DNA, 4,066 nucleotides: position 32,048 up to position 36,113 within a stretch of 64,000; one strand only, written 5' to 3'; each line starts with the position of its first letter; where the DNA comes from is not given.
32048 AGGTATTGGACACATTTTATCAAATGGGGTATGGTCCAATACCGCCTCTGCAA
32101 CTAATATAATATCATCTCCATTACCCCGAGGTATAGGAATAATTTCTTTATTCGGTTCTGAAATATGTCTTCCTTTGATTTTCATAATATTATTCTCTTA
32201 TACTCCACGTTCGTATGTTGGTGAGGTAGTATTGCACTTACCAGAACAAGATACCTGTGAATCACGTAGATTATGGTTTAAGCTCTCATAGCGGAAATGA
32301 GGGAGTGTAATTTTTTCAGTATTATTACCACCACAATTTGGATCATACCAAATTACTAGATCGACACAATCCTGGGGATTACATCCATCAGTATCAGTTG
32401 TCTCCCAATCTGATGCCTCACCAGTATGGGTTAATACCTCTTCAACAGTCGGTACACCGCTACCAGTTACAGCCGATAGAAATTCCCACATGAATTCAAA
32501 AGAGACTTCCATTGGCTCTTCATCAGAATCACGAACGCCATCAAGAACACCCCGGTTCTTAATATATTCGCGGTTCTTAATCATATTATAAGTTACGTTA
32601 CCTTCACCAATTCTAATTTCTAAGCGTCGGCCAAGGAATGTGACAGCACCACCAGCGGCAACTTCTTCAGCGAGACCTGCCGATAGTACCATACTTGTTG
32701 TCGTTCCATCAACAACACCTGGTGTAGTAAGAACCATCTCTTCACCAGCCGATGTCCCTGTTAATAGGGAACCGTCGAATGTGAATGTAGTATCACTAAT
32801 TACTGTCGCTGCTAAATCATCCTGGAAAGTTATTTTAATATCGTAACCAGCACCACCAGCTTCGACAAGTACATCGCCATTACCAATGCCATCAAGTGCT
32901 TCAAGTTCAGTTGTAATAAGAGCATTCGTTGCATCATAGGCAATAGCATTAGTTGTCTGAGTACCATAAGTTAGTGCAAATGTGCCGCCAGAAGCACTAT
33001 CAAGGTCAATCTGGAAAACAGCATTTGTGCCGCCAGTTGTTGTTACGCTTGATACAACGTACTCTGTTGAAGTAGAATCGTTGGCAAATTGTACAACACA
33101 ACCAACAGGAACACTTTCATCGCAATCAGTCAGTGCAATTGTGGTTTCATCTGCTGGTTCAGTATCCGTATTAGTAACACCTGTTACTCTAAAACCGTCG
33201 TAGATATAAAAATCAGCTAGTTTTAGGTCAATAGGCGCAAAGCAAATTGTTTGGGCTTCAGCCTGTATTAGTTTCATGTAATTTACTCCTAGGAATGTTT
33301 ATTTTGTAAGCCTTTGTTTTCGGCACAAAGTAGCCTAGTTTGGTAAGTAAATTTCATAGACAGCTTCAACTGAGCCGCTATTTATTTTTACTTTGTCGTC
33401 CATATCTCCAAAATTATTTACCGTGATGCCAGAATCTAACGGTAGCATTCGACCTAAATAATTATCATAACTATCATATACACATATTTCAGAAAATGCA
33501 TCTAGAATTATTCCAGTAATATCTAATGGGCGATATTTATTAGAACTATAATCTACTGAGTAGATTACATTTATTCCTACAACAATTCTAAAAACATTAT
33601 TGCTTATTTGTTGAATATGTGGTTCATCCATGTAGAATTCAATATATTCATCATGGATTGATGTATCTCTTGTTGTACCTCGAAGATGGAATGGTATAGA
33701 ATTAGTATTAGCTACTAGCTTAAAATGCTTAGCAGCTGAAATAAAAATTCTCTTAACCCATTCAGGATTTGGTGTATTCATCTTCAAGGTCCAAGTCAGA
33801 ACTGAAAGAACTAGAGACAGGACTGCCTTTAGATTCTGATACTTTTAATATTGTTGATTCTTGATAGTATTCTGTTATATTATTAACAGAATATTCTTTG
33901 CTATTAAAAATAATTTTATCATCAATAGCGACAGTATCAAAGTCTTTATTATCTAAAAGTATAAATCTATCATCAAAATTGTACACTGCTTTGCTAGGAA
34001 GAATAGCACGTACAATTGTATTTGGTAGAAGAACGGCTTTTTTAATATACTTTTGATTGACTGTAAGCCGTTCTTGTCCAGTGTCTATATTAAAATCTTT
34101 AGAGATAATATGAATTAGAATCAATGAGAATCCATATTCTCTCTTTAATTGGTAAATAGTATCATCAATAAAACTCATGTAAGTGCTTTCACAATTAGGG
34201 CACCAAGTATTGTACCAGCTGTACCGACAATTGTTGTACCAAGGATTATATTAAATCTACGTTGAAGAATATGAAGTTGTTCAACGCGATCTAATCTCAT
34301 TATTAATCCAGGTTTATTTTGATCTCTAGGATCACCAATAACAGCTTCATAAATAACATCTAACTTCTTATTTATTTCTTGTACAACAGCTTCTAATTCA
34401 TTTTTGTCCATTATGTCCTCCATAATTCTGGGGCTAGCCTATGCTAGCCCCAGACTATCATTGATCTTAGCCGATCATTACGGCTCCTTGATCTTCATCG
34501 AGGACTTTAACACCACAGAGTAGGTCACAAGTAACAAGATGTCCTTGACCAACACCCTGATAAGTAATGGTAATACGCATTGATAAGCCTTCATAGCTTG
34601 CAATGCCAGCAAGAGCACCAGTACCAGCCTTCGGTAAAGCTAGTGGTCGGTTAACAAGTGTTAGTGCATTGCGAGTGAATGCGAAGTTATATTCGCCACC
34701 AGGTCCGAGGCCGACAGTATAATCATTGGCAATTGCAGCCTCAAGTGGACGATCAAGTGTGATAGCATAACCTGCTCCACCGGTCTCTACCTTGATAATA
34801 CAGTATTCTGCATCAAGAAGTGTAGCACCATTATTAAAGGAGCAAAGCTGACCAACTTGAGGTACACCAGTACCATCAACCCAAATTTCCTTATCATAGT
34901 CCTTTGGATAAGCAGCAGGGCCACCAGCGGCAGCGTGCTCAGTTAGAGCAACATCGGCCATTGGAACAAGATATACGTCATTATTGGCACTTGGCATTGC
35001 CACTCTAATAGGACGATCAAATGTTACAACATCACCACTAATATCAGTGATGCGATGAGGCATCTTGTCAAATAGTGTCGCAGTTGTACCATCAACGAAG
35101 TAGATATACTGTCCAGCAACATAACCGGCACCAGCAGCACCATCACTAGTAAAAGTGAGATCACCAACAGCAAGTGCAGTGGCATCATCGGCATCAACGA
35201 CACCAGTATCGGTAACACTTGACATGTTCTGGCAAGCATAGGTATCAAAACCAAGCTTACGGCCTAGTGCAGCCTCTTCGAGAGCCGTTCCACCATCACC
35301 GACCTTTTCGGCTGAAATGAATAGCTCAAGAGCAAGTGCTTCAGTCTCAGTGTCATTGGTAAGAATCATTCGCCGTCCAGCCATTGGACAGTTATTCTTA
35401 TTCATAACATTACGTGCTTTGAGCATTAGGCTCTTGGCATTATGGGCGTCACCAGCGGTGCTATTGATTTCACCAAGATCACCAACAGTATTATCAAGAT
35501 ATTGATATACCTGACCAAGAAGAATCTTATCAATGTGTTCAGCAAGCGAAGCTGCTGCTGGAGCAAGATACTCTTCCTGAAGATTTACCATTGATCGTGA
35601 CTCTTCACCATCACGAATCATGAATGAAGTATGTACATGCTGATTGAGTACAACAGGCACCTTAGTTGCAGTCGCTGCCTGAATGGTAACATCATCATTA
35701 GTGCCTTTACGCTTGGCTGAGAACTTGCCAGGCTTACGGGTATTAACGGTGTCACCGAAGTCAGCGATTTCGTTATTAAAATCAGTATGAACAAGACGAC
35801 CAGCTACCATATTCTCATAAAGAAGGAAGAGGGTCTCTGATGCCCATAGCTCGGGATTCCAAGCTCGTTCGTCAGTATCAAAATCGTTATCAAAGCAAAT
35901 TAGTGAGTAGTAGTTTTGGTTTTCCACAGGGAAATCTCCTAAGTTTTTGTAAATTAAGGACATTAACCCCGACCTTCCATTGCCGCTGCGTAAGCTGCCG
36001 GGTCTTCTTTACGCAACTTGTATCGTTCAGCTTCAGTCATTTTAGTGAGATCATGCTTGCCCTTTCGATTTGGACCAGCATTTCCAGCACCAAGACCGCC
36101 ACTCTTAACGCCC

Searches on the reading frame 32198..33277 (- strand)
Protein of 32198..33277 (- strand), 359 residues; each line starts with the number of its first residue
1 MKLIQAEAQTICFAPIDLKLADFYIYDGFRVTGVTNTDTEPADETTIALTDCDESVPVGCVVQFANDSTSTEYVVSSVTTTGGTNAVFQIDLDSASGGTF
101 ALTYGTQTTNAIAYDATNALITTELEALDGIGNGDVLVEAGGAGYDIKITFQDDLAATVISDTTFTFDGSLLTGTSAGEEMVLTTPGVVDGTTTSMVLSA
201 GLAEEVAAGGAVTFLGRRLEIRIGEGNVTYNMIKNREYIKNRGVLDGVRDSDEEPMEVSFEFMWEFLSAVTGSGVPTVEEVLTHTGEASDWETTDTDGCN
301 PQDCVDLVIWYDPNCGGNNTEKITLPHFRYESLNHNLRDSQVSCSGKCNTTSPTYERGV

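Call 33: search_protein_families(library=phrogs, proteins=[window:32198-33277:-], max_evalue=0.001)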
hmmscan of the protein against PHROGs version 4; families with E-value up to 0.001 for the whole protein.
window:32198-33277:- (359 aa): 1 family
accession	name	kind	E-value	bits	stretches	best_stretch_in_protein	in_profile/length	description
phrog_10909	-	tail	0.0009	19.7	1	93-153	211-271/290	major tail protein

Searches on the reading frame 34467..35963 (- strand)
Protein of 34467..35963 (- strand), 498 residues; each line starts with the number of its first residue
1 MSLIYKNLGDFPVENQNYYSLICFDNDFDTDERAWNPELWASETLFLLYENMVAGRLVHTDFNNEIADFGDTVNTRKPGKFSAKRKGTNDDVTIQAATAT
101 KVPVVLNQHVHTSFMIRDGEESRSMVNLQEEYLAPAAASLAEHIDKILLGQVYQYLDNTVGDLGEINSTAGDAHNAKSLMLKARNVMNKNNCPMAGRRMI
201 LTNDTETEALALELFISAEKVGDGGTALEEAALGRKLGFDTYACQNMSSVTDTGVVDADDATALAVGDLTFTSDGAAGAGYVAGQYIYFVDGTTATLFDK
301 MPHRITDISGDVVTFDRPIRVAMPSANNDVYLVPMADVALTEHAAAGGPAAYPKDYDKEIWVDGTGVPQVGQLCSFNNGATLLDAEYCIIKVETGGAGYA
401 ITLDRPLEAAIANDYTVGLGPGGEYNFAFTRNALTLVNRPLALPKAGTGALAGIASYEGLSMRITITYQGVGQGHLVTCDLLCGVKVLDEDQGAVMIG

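Call 33: search_protein_families(library=phrogs, proteins=[window:34467-35963:-], max_evalue=0.001)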
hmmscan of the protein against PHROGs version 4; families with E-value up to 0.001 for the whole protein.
window:34467-35963:- (498 aa): 3 families
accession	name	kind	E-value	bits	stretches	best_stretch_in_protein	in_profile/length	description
phrog_283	-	head and packaging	4.2e-47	162.3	1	37-498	9-383/385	major head protein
phrog_267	-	head and packaging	4.4e-24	86.4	1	30-265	35-275/410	major head protein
phrog_3437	-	head and packaging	0.00085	19.6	0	72-239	46-216/294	major head protein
